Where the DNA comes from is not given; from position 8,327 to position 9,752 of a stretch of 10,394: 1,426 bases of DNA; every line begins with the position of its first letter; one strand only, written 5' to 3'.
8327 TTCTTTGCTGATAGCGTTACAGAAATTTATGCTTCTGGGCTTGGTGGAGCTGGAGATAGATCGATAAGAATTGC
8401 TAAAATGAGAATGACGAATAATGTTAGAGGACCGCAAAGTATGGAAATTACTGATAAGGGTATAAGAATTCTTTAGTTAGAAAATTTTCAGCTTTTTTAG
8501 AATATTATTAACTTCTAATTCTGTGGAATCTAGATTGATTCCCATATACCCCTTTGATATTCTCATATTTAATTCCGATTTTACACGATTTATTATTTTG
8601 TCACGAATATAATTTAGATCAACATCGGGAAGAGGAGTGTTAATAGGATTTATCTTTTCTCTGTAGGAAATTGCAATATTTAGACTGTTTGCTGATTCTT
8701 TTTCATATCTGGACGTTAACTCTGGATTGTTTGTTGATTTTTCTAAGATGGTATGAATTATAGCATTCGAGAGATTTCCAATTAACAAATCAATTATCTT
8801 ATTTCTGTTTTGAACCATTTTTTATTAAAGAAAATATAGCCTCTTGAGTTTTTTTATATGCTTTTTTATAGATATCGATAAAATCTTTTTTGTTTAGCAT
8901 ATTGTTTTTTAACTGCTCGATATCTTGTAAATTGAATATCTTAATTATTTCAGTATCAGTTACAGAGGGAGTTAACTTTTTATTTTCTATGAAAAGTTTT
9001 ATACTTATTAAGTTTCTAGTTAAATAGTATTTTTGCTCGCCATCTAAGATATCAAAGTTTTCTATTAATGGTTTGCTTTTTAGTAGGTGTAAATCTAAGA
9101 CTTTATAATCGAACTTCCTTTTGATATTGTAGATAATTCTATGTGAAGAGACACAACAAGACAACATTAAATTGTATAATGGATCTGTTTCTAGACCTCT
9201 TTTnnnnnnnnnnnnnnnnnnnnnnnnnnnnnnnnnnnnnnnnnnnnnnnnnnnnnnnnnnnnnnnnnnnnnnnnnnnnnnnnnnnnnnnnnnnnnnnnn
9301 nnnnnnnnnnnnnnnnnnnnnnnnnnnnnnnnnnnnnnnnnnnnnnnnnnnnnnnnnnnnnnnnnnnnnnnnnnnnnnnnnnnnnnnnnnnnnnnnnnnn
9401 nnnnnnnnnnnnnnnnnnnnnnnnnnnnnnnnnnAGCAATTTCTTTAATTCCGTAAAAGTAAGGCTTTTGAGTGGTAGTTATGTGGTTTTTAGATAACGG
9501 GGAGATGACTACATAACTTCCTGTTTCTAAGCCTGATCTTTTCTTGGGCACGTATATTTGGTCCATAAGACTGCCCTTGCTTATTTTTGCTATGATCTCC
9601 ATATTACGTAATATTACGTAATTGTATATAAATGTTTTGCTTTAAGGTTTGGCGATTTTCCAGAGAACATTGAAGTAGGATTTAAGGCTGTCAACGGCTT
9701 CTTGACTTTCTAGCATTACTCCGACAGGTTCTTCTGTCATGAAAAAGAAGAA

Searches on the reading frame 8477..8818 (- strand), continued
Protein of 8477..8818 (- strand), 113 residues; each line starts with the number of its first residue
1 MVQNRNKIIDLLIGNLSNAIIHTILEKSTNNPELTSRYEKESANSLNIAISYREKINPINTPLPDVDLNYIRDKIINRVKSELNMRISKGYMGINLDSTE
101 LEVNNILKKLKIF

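Call 62: find_encoding_contigs(protein=P0236, flank=4000, max_places=2)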
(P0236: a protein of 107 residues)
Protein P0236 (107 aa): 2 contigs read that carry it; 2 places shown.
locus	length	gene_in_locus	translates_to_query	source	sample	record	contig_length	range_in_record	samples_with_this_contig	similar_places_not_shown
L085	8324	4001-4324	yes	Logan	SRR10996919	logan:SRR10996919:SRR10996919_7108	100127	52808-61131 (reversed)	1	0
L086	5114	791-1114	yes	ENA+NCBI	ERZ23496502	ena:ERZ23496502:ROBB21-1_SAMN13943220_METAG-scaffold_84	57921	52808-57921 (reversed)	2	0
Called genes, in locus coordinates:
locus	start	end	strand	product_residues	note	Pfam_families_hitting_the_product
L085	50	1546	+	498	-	PF06762:LMF1, PF25179:LMF1_C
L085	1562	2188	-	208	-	PF13185:GAF_2, PF01590:GAF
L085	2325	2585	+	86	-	PF15738:YafQ_toxin (weak)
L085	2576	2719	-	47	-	-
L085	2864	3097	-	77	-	-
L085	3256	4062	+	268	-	-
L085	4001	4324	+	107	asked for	-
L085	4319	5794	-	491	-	PF02789:Peptidase_M17_N, PF00883:Peptidase_M17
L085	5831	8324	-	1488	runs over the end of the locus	-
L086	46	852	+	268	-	-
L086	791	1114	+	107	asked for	-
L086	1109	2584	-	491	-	PF02789:Peptidase_M17_N, PF00883:Peptidase_M17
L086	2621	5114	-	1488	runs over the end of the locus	-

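Call 79: fold_search(model_id=the predicted structure, library=viral)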
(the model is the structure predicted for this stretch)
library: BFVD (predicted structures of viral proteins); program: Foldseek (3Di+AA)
matches with E <= 10: 323; with E <= 0.001: 0
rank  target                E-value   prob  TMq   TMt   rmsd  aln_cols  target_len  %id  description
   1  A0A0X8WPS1            3.7e-01  0.38  0.32  0.28  13.9       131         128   15  (no name in the UniProt tables at hand)
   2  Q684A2                4.0e-01  0.85  0.48  0.47  10.1       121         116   15  (no name in the UniProt tables at hand)
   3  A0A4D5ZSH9            4.0e-01  0.82  0.47  0.28  14.9       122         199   19  (no name in the UniProt tables at hand)
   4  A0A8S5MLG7            5.0e-01  0.75  0.44  0.31   8.4       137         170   19  Uncharacterized protein [Caudovirales sp. ct1Jx6]
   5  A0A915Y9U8            5.5e-01  0.60  0.39  0.37   8.4       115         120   10  (no name in the UniProt tables at hand)
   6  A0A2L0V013            7.1e-01  0.47  0.39  0.25  13.1       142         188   13  Uncharacterized protein [Agrobacterium phage Atu_ph07]
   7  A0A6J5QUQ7            7.1e-01  0.28  0.35  0.19  14.5       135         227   12  Dps DNA-binding ferritin-like protein (Oxidative damage protectant) [uncultured Caudovirales phage]
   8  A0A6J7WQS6            7.5e-01  0.41  0.37  0.16  13.8       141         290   10  DNA-binding protein Dps [uncultured Caudovirales phage]
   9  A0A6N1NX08            8.8e-01  0.25  0.32  0.09   9.1       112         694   22  catalase [Tupanvirus deep ocean]
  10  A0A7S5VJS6            8.8e-01  0.18  0.26  0.24  14.3       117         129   13  (no name in the UniProt tables at hand)
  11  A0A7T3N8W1            9.2e-01  0.80  0.46  0.46   7.9       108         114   12  (no name in the UniProt tables at hand)
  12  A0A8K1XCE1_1          9.7e-01  0.38  0.41  0.04  18.9       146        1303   12  (no name in the UniProt tables at hand)
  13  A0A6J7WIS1            1.0e+00  0.44  0.44  0.13  14.8       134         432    8  Prohead protease [uncultured Caudovirales phage]
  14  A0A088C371            1.1e+00  0.89  0.47  0.44   6.7        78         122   12  (no name in the UniProt tables at hand)
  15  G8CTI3                1.1e+00  0.44  0.35  0.41   7.8       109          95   13  (no name in the UniProt tables at hand)
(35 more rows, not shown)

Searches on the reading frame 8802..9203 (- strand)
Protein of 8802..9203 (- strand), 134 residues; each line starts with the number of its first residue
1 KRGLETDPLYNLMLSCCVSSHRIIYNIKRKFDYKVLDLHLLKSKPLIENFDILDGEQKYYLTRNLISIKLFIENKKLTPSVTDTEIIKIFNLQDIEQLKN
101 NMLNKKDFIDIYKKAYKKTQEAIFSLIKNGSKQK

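Call 53: search_solved_structures(query=A4, max_evalue=10, show_alignments=2)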
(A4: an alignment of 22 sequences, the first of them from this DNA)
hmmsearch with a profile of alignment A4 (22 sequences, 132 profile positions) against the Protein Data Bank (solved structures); distinct sequences matched with E-value up to 10: 1.
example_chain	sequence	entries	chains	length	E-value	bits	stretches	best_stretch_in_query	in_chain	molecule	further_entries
2j49_A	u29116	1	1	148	0.53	13.7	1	82-123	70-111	TRANSCRIPTION INITIATION FACTOR TFIID SUBUNIT 5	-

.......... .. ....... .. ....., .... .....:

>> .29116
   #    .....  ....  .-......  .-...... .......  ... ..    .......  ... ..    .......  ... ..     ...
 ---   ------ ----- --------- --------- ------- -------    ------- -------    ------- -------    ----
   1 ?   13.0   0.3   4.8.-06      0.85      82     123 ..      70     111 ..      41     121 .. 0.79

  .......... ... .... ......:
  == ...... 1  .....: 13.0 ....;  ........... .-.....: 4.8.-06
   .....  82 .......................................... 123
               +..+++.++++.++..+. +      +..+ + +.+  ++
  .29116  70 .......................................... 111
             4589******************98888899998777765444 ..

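Call 59: search_protein_families(library=pfam, alignment_id=A4, max_evalue=10)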
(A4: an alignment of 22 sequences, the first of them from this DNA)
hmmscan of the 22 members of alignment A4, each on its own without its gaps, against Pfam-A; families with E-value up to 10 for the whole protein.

A. member 1, seq(134 aa): 1 family
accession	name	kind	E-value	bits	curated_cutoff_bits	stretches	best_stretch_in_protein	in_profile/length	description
PF20105.4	DUF6495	-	0.031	14.8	25.2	1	83-131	91-140/156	Family of unknown function (DUF6495)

B. families by the number of members that match (of 22 scanned): 16 families
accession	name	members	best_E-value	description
PF24172.1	CdiI_ImmP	2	0.0028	CdiI immunity protein EcoliA0-like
PF19063.5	DUF5759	2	0.099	Family of unknown function (DUF5759)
PF23634.1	PH_CERLI1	1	0.0055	CERLI1-like PH domain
PF09107.17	SelB-wing_3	1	0.027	Elongation factor SelB, winged helix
PF20105.4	DUF6495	1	0.031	Family of unknown function (DUF6495)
PF00104.35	Hormone_recep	1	0.056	Ligand-binding domain of nuclear hormone receptor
PF18165.6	pP_pnuc_1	1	0.056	Predicted pPIWI-associating nuclease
PF07904.18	Eaf7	1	0.06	Chromatin modification-related protein EAF7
PF12603.13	L_PA-C-like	1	0.062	RNA-directed RNA polymerase L, PA-C-like domain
PF22964.2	ZER1-like_2nd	1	0.067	Protein zer-1 homolog-like, C-terminal domain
PF14338.12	Mrr_N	1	0.12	Mrr N-terminal domain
PF25491.1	CCHC_BCL-11A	1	0.23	BCL-11A-like CCHC zinc finger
PF02114.22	Phosducin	1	0.25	Phosducin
PF02773.21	S-AdoMet_synt_C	1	0.25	S-adenosylmethionine synthetase, C-terminal domain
PF00874.25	PRD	1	0.32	PRD domain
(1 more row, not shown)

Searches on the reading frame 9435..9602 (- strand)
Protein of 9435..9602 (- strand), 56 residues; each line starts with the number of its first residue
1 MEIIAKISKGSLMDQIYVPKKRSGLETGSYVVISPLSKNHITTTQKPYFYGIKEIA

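Call 48: search_solved_structures(query=A3, max_evalue=10, show_alignments=4)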
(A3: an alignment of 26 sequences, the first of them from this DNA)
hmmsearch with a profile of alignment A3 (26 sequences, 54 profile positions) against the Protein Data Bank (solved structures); distinct sequences matched with E-value up to 10: 4.
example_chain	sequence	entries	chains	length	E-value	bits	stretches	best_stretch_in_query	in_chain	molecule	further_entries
9v21_se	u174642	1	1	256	0.0072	19.4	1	2-43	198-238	Small ribosomal subunit protein eS1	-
9v1j_se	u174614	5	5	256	0.0072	19.4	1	2-43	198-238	Small ribosomal subunit protein eS1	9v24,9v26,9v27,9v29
7di0_A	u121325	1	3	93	0.094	15.8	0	20-38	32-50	apDPBB_sym_79 protein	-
7di1_A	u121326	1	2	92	0.2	14.8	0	20-38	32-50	mkDPBB_sym_86 protein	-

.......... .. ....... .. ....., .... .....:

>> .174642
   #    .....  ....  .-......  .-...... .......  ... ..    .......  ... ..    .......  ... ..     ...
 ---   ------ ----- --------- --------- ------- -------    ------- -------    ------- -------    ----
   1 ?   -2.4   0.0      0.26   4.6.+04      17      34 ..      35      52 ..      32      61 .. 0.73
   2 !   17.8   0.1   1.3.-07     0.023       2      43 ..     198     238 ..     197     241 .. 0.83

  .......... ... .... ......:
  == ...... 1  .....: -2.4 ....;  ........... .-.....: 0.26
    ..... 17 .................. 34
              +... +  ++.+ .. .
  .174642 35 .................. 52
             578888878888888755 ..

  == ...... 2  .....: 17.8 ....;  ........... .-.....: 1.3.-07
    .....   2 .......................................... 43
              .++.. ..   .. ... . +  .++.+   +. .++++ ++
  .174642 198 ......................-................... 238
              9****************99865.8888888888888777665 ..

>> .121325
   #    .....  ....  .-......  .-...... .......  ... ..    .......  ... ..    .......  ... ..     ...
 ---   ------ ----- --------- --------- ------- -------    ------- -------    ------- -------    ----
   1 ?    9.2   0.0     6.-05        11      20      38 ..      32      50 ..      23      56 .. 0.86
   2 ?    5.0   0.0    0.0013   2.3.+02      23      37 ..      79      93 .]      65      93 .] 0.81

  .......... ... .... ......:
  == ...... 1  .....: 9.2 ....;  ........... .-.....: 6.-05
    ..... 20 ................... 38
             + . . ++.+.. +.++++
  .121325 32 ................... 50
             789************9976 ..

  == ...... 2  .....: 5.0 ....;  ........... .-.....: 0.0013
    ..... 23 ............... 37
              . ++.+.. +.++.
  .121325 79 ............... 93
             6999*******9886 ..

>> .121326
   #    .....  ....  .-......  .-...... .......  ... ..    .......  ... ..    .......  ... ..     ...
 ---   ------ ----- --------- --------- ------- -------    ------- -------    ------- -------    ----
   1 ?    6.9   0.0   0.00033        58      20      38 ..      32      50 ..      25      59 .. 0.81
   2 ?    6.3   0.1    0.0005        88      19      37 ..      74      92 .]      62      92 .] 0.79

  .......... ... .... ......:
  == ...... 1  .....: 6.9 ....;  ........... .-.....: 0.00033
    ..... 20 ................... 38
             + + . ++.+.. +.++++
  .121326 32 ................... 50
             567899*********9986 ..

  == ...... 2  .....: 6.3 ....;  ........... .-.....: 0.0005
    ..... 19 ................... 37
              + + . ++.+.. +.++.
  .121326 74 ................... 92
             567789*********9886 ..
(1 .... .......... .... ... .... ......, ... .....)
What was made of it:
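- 9438..9602 (-): NTase residues 1-55: a beta-rich N-terminal domain with S8, G10, M13-D14-Q15, Y17, R22, G28 and Y50 invariant. It is the candidate DNA-binding (operator-reading) domain. The only weak profile hits are to eS1 (E 0.007) and to designed double-psi barrels (E 0.09-0.2) (call 48).
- On AbrB/SpoVT swapped-hairpin domain (PF04014), for the N-terminal domain: The PDB profile search returns only eS1 (E 0.007) and designed double-psi barrels (E 0.09-0.2) (call 48).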

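Call 49: search_protein_families(library=pfam, alignment_id=A3, max_evalue=10)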
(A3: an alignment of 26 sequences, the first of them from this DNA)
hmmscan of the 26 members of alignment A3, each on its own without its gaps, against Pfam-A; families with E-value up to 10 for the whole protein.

A. member 1, seq(56 aa): 0 families

B. families by the number of members that match (of 26 scanned): 4 families
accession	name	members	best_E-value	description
PF20251.4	Big_14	1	0.056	Bacterial Ig-like domain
PF17876.7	CSD2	1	0.057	Cold shock domain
PF13749.12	HATPase_c_4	1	0.084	Putative ATP-dependent DNA helicase recG C-terminal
PF18297.6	NFACT-R_2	1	0.1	NFACT protein RNA binding domain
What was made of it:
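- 9438..9602 (-): No Pfam family was hit (call 49).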
